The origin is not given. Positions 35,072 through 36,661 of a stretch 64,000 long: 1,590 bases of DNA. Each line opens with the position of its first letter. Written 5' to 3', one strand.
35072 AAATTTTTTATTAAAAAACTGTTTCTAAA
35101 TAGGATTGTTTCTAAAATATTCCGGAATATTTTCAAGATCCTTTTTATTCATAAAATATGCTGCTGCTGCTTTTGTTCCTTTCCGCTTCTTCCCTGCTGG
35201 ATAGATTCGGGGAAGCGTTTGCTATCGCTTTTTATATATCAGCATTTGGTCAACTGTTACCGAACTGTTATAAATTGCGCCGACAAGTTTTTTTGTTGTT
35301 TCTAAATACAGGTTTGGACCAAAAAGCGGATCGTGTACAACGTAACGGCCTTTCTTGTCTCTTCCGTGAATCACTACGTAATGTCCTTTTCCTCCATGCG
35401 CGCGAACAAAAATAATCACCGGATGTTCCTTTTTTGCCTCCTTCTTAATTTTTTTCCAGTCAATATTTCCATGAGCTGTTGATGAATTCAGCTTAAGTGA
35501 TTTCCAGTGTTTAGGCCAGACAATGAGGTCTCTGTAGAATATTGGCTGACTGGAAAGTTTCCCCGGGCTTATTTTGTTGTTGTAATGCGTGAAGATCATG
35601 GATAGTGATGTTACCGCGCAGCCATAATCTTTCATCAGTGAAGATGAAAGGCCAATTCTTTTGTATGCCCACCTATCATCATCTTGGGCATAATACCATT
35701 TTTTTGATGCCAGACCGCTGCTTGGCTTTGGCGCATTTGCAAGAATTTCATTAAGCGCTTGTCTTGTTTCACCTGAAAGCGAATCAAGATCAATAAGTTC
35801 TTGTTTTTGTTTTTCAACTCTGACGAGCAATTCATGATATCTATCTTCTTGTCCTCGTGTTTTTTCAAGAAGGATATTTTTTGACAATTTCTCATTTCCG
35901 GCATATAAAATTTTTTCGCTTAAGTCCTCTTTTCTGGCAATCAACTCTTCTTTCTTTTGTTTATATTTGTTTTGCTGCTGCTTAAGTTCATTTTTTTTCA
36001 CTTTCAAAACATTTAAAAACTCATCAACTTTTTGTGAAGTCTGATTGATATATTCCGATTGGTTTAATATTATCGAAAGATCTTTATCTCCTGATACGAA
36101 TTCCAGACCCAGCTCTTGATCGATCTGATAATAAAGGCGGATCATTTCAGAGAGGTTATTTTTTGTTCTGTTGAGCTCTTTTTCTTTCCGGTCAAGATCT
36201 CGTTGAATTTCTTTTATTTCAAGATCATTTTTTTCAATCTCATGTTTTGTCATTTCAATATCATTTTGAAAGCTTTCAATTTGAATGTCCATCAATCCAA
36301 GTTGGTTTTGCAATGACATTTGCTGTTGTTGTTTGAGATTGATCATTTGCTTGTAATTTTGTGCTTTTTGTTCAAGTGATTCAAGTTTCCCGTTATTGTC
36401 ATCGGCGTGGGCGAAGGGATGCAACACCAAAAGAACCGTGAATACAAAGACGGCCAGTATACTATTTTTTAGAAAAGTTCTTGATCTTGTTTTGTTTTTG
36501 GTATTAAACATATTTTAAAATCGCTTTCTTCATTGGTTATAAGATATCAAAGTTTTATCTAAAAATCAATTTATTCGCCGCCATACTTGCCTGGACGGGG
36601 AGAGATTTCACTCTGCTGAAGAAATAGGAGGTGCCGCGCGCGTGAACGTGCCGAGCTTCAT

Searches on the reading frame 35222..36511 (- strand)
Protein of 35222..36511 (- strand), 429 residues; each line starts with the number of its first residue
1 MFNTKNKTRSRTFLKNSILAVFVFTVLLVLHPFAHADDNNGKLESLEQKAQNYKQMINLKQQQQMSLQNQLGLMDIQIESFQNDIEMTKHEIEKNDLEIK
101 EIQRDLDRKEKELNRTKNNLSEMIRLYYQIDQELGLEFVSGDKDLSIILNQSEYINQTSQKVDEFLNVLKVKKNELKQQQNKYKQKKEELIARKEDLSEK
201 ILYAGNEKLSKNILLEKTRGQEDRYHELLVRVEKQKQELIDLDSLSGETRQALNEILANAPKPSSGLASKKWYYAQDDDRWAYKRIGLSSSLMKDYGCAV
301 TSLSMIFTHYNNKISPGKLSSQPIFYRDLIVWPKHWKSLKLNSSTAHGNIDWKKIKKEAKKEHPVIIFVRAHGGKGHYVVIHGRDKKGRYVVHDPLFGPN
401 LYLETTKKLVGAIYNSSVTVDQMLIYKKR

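Call 19: search_protein_families(library=pfam, proteins=[window:35222-36511:-])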
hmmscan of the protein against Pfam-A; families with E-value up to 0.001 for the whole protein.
window:35222-36511:- (429 aa): 2 families
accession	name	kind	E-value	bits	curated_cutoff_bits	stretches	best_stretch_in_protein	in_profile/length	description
PF13529.12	Peptidase_C39_2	-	3.9e-10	40.9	24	1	274-395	6-142/143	Peptidase_C39 like family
PF03412.21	Peptidase_C39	-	8.9e-07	29.2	22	1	295-399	10-109/133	Peptidase C39 family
